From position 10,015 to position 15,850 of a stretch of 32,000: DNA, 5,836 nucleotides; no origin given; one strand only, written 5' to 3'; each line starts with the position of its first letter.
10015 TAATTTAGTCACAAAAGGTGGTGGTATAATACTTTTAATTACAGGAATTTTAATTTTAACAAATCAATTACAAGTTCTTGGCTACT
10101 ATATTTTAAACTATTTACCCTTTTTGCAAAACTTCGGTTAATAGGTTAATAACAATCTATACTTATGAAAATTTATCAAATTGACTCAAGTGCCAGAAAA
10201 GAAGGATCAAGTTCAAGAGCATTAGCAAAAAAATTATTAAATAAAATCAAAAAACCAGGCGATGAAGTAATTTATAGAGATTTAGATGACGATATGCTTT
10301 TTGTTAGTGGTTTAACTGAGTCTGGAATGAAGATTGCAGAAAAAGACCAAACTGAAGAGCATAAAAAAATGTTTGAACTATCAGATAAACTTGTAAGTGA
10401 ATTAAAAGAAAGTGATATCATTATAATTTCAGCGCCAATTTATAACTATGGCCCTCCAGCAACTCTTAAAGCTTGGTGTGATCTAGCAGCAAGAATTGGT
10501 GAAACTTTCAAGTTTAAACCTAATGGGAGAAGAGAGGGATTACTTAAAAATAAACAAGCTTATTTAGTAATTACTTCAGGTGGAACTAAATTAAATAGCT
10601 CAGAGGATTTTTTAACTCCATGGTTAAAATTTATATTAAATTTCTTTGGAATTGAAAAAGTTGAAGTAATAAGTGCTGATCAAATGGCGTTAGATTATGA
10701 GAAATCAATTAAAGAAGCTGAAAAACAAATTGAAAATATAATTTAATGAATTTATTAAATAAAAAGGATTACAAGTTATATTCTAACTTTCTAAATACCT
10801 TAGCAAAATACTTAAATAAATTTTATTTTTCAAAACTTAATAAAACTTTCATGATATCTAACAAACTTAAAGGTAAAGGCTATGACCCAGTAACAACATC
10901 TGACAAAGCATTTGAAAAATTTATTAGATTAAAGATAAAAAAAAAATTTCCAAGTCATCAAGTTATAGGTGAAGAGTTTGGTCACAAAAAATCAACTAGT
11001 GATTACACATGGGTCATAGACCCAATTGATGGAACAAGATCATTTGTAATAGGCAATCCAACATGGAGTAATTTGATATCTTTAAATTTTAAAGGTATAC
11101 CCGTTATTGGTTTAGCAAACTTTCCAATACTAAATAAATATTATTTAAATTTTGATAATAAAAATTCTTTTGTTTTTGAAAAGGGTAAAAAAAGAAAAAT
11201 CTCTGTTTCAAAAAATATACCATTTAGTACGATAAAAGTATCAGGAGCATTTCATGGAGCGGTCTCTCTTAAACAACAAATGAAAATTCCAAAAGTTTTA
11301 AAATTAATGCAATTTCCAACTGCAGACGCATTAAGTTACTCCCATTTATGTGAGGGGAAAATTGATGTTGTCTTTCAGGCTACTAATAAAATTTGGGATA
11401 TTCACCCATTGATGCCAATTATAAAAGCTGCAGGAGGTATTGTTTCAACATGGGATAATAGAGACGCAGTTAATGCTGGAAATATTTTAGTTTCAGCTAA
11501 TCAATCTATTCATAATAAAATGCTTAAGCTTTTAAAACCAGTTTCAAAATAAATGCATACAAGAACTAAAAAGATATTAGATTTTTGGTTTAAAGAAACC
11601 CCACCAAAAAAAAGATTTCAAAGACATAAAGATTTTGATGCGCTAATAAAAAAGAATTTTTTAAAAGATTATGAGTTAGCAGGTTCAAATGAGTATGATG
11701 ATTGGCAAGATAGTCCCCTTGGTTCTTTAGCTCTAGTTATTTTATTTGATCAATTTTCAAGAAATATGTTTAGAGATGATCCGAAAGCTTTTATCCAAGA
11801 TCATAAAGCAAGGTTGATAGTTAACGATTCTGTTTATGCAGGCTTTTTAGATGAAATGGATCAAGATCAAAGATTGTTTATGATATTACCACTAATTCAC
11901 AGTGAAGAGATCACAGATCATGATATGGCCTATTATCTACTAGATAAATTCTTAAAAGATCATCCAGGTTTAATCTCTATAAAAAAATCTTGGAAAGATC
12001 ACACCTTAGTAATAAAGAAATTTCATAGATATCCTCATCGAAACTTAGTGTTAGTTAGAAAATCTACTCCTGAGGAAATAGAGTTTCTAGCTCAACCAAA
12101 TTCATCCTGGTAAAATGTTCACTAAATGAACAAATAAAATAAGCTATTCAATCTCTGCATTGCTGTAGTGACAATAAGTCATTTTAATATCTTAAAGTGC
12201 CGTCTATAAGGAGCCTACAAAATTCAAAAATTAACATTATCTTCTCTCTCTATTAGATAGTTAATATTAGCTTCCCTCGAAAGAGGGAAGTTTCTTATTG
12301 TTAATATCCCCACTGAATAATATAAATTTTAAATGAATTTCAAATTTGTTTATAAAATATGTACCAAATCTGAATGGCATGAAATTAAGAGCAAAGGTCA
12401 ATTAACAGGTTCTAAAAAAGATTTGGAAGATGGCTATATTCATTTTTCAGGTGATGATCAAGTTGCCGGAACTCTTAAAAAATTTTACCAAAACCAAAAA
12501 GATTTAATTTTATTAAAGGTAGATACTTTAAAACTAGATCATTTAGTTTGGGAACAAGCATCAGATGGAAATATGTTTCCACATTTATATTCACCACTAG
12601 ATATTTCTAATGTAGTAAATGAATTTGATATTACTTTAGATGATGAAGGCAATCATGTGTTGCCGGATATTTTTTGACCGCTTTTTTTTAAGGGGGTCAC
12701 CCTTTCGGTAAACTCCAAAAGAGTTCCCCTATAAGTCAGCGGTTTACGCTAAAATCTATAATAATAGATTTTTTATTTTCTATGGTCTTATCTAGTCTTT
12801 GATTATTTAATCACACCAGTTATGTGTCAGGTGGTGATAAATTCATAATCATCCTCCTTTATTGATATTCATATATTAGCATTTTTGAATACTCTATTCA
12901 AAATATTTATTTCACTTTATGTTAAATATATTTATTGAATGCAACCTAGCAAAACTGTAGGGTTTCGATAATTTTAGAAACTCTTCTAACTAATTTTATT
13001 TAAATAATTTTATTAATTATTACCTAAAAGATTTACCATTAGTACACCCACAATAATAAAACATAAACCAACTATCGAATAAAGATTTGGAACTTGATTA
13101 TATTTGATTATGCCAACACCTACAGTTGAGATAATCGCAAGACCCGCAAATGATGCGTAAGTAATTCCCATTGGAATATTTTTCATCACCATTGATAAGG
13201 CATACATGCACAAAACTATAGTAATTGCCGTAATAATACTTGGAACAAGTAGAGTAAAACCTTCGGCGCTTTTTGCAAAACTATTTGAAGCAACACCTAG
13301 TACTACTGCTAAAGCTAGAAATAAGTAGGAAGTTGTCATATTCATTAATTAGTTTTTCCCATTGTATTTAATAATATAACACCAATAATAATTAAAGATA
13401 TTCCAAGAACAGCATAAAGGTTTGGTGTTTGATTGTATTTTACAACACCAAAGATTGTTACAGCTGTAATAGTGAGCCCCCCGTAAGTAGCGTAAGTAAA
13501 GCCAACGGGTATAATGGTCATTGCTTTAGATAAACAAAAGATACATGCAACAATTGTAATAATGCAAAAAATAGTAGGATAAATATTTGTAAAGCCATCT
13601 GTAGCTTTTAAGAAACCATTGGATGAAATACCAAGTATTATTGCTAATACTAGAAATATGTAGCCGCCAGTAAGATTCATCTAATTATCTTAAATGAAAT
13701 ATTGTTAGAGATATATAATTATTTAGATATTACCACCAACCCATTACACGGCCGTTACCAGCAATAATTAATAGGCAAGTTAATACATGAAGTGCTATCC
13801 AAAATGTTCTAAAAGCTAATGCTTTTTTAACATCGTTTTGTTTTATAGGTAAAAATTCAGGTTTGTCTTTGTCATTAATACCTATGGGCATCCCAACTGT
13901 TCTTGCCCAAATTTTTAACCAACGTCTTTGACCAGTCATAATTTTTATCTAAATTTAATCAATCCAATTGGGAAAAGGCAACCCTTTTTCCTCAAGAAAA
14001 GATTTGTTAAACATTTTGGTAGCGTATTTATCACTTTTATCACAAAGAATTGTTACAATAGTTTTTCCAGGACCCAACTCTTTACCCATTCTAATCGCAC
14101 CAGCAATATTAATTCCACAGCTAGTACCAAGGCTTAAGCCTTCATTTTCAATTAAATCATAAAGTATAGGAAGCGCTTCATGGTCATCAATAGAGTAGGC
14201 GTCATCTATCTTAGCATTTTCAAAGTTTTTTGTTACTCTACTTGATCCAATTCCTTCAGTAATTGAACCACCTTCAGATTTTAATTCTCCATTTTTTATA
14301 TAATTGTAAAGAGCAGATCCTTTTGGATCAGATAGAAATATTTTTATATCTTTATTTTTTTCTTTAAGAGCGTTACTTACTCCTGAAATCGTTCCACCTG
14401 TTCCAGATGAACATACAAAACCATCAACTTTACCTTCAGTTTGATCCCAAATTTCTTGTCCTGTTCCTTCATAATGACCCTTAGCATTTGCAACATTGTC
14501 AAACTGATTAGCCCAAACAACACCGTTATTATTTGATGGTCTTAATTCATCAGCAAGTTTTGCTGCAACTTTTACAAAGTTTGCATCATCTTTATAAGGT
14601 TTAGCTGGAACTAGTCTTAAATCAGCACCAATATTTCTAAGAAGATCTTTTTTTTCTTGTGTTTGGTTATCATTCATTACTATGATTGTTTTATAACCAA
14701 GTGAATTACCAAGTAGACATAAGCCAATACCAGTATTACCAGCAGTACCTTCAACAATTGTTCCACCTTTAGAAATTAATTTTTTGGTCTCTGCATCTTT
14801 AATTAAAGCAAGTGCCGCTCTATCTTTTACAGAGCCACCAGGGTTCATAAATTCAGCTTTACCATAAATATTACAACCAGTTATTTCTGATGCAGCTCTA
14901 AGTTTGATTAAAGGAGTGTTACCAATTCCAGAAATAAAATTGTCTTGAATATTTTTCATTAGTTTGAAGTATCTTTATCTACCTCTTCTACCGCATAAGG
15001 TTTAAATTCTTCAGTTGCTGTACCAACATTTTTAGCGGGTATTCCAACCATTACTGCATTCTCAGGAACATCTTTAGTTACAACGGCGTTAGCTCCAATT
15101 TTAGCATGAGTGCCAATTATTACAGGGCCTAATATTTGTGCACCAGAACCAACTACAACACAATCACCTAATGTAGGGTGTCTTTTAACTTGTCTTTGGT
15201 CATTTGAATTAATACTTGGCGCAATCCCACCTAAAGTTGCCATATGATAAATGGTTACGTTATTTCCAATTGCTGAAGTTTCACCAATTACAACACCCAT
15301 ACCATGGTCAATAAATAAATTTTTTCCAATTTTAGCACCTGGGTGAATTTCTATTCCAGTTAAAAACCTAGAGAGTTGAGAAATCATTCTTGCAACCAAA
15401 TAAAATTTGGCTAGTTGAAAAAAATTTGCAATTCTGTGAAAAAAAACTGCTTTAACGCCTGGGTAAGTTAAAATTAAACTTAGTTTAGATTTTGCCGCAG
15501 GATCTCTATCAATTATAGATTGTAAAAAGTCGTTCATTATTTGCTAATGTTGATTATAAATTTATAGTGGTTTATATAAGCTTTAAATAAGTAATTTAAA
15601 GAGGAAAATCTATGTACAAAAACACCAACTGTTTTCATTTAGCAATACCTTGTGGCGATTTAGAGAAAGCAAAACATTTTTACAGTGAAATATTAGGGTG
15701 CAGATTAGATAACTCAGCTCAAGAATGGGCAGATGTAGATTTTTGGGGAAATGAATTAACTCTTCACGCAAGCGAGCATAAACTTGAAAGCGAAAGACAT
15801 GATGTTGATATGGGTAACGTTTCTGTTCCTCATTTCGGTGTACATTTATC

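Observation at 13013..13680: Translationally coupled SMR-like pair in which both subunits lack the essential TM1 glutamate (Glu14)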

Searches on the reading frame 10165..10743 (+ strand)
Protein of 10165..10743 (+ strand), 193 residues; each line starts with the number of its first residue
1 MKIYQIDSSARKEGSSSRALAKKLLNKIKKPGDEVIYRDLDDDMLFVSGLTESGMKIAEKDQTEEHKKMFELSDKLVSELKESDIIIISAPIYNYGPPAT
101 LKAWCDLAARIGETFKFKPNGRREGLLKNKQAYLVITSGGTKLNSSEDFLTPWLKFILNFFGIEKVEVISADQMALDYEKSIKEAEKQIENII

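Call 16: search_protein_families(library=pfam, proteins=[window:10165-10743:+], max_evalue=0.001)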
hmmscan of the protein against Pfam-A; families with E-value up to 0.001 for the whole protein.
window:10165-10743:+ (193 aa): 2 families
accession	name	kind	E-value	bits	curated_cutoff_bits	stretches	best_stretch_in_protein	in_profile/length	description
PF02525.22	Flavodoxin_2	-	1.8e-41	142.5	27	1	1-191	1-196/198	Flavodoxin-like fold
PF03358.20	FMN_red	-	5.6e-14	52.4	24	1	1-168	1-145/152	NADPH-dependent FMN reductase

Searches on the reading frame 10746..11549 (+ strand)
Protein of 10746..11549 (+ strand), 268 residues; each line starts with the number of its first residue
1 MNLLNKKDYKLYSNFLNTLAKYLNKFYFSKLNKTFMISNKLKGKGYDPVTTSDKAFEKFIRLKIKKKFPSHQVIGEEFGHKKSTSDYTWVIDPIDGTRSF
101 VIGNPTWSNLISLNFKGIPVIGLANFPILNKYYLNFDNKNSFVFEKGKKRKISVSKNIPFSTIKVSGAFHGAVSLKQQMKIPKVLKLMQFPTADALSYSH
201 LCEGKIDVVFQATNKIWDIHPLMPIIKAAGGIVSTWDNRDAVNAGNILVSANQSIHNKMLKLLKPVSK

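Call 16: search_protein_families(library=pfam, proteins=[window:10746-11549:+], max_evalue=0.001)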
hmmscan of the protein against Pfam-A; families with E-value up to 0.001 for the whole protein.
window:10746-11549:+ (268 aa): 1 family
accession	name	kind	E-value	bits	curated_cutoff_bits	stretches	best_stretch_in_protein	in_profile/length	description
PF00459.30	Inositol_P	-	1.1e-42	146.9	27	1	15-264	8-267/271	Inositol monophosphatase family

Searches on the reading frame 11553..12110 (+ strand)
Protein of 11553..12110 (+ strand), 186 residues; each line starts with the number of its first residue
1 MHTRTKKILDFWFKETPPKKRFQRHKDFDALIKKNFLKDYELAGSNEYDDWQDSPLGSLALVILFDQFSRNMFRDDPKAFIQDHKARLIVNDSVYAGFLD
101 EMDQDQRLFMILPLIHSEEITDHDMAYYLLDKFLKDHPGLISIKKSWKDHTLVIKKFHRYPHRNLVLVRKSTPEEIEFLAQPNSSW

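Call 16: search_protein_families(library=pfam, proteins=[window:11553-12110:+], max_evalue=0.001)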
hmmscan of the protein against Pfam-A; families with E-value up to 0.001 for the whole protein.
window:11553-12110:+ (186 aa): 1 family
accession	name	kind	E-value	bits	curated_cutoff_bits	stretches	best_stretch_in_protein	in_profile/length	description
PF06041.17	DUF924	-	8.2e-55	186.2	27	1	8-182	1-179/180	Bacterial protein of unknown function (DUF924)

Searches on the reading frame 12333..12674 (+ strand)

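Call 16: search_protein_families(library=pfam, proteins=[window:12333-12674:+], max_evalue=0.001)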
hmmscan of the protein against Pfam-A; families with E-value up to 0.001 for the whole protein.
window:12333-12674:+ (114 aa): 1 family
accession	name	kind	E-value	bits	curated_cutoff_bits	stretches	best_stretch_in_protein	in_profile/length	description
PF06108.18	DUF952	-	1.5e-28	98.9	23.7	1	9-96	1-89/90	Protein of unknown function (DUF952)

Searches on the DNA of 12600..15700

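Call 17: search_rna_families(source=window, start=12600, end=15700, threshold=evalue, max_evalue=10)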
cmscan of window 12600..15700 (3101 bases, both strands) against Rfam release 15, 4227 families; matches with E-value up to 10: 8.
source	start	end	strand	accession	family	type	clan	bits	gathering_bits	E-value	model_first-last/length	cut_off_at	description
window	14329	14370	+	RF03226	mir-8196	Gene; miRNA;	-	19.4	59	8.8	1-65/65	no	mir-8196 microRNA precursor family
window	14560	14628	-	RF01611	ceN108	Gene; snRNA; snoRNA; CD-box;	-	19.3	50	1.1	1-70/70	no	Caenorhabditis snoRNA ceN108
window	13891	13949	-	RF04266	mir-9412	Gene; miRNA;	-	18.9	70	4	1-64/64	no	mir-9412 microRNA precursor family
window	13046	13167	-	RF00437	HLE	Cis-reg;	-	16.6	60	6.2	1-130/130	no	Hairy RNA localisation element (HLE)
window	12922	12990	+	RF02111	IS009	Gene;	-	13.9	117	3.7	1-199/199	no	IS009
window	12827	12856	-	RF01307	sR55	Gene; snRNA; snoRNA; CD-box;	-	13.9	35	8.7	32-63/65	no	Small nucleolar RNA sR55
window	14189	14224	-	RF01734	Fluoride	Cis-reg; riboswitch;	-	13.2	34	3.6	1-64/64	no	Fluoride riboswitch aptamer (crcB RNA motif)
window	14180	14201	+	RF02914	DUF805b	Cis-reg;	CL00115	12.9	35.6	5.6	1-35/35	no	DUF805b RNA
